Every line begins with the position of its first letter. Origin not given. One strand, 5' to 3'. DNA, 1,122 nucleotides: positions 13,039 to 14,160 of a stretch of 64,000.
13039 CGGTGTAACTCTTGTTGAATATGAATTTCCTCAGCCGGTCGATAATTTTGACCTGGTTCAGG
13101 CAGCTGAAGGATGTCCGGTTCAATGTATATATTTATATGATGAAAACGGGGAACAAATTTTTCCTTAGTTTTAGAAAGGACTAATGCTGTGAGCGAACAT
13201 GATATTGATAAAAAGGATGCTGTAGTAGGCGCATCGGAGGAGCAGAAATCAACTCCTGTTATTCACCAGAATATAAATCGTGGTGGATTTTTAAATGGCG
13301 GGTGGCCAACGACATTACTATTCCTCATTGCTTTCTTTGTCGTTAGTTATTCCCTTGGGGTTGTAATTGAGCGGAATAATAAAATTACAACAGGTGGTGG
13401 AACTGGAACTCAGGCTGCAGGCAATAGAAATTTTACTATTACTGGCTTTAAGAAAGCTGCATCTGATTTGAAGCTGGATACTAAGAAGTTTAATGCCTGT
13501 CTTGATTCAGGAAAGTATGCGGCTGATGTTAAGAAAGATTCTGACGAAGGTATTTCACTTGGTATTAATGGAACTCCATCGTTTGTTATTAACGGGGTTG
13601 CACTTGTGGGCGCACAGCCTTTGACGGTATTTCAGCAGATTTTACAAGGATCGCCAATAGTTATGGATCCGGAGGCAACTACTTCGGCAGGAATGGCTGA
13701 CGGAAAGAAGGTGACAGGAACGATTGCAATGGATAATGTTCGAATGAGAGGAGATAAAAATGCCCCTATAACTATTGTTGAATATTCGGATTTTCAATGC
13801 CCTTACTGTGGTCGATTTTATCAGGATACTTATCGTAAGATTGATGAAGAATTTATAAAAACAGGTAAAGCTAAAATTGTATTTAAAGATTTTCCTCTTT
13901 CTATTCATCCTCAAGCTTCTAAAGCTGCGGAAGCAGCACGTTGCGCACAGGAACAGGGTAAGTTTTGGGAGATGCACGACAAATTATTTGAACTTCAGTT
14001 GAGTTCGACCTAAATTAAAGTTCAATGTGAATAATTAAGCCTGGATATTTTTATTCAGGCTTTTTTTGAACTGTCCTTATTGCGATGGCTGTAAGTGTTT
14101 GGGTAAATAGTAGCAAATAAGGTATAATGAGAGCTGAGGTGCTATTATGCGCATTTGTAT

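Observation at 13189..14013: Circularly permuted DsbA/BdbD-like oxidoreductase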

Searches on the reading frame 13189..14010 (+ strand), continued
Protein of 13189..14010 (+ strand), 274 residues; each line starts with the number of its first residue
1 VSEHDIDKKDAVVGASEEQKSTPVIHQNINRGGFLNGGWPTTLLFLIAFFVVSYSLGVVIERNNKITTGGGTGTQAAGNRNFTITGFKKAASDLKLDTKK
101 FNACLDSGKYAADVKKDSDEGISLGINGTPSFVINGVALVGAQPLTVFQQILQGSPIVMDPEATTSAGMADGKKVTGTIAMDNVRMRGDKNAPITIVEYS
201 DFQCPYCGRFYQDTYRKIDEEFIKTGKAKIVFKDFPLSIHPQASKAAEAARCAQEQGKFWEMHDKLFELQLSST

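Call 43: search_protein_representatives(alignment_id=A1)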
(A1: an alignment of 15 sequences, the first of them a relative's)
Query: 15 sequences, 275 profile positions. Proteins with E-value up to 0.001 (for the whole library): 56913; up to 1e-10: 35487; up to 1e-30: 6517. The best 150 are listed.
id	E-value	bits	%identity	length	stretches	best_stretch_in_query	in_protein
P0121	2.9e-203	689.1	-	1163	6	90-269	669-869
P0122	4.3e-194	659.0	-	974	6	83-269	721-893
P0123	4.2e-178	606.5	-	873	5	88-269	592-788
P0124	1.2e-172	588.7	-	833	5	82-268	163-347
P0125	3.3e-171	583.9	-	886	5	83-270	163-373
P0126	2.4e-170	581.1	-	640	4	88-270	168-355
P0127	1.8e-167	571.7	-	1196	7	92-271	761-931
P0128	1.6e-152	522.6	-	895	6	88-272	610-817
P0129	3.0e-152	521.8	-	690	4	81-271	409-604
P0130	5.9e-152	520.8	-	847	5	80-272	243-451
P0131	1.0e-149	513.4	-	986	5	83-271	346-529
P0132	3.1e-149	511.8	-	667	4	80-272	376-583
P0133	6.7e-148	507.5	-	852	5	90-272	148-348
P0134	3.2e-147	505.2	-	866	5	85-272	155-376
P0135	9.6e-146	500.4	-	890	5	95-269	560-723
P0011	7.1e-133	458.2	-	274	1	2-274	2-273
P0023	8.0e-123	425.2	-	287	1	16-273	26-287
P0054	1.7e-95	335.6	-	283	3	144-273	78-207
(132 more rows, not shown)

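Call 71: fold_search(model_id=the predicted structure, library=pdb)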
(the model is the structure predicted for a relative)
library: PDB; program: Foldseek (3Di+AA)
matches with E <= 10: 258; with E <= 0.001: 7
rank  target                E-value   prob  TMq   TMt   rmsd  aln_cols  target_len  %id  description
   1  3f4r                  2.4e-05  1.00  0.32  0.43   2.1        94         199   31  Crystal structure of Wolbachia pipientis alpha-DsbA1 (released 2009-03-24)
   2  3f4t                  8.0e-05  1.00  0.30  0.40   2.6        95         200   28  Crystal structure of Wolbachia pipientis alpha-DsbA1 C97A/C146A (released 2009-03-24)
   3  3eu3                  8.5e-05  1.00  0.30  0.44   2.0        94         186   33  Crystal Structure of BdbD from Bacillus subtilis (reduced) (released 2009-06-16)
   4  3f4s                  9.6e-05  1.00  0.30  0.41   1.9        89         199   31  Crystal structure of Wolbachia pipientis alpha-DsbA1 T172V (released 2009-03-24)
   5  3eu4                  2.3e-04  1.00  0.29  0.42   2.2        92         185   33  Crystal Structure of BdbD from Bacillus subtilis (oxidised) (released 2009-06-16)
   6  1un2                  2.9e-04  1.00  0.47  0.66   6.7       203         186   16  Crystal structure of circularly permuted CPDSBA_Q100T99: Preserved Global Fold and Local Structural Adjustments (released 2003-09-26)
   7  4pwo                  9.7e-04  1.00  0.28  0.31   1.8        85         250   38  Crystal structure of DsbA from the Gram positive bacterium Corynebacterium diphtheriae (released 2015-03-25)
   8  7unn                  1.0e-03  1.00  0.27  0.30   1.9        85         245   38  Thiol-disulfide oxidoreductase TsdA from Corynebacterium diphtheriae (released 2022-04-20)
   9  4pwp                  1.2e-03  1.00  0.27  0.30   1.9        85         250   38  Crystal structure of DsbA from the Gram positive bacterium Corynebacterium diphtheriae (released 2015-03-25)
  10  3gyk_B                1.7e-03  1.00  0.28  0.44   1.7        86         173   28  The crystal structure of a thioredoxin-like oxidoreductase from Silicibacter pomeroyi DSS-3 (released 2009-06-09)
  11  7uno                  1.9e-03  1.00  0.26  0.29   2.4        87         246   34  Thiol-disulfide oxidoreductase TsdA, C129S mutant, from Corynebacterium diphtheriae (released 2022-04-20)
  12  5kbc_A                4.2e-03  0.99  0.21  0.29  11.3       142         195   15  Crystal structure of Chlamydia trachomatis DsbA (released 2017-01-11)
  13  4gxz_D                4.8e-03  1.00  0.26  0.41   4.6       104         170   19  Crystal structure of a periplasmic thioredoxin-like protein from Salmonella enterica serovar Typhimurium (released 2013-07-17)
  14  3gyk_A                5.1e-03  1.00  0.28  0.43   1.7        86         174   28  The crystal structure of a thioredoxin-like oxidoreductase from Silicibacter pomeroyi DSS-3 (released 2009-06-09)
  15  6eez_A                6.9e-03  1.00  0.29  0.42   1.6        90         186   22  Crystal Structure of the thiol-disulfide exchange protein alpha-DsbA2 from Wolbachia pipientis (released 2019-04-17)
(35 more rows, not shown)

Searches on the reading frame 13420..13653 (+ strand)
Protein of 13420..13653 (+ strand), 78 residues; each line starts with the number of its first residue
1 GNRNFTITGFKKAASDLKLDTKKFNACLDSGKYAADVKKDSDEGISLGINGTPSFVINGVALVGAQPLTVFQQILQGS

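Call 74: search_protein_families(library=pfam, proteins=[window:13420-13653:+], max_evalue=0.001)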
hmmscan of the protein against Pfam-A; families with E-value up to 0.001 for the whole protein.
seq(78 aa): 2 families
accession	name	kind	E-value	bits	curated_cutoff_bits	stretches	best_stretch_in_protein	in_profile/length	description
PF01323.26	DSBA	-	1.8e-12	47.9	25.6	1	10-76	125-191/191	DSBA-like thioredoxin domain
PF13462.12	Thioredoxin_4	-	2.2e-08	34.9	23.2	1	14-75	103-163/165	Thioredoxin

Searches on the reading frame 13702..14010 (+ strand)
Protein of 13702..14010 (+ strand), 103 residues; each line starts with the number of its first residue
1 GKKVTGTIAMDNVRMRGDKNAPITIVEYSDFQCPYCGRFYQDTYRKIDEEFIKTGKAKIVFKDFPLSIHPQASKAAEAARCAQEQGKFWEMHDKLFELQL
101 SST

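Call 74: search_protein_families(library=pfam, proteins=[window:13702-14010:+], max_evalue=0.001)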
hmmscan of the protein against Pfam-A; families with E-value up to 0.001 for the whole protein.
seq(103 aa): 2 families
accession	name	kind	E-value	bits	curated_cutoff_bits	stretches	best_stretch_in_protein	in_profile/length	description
PF13462.12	Thioredoxin_4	-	2.4e-22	80.3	23.2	1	14-97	6-88/165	Thioredoxin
PF01323.26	DSBA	-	2.7e-06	27.7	25.6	1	24-96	1-65/191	DSBA-like thioredoxin domain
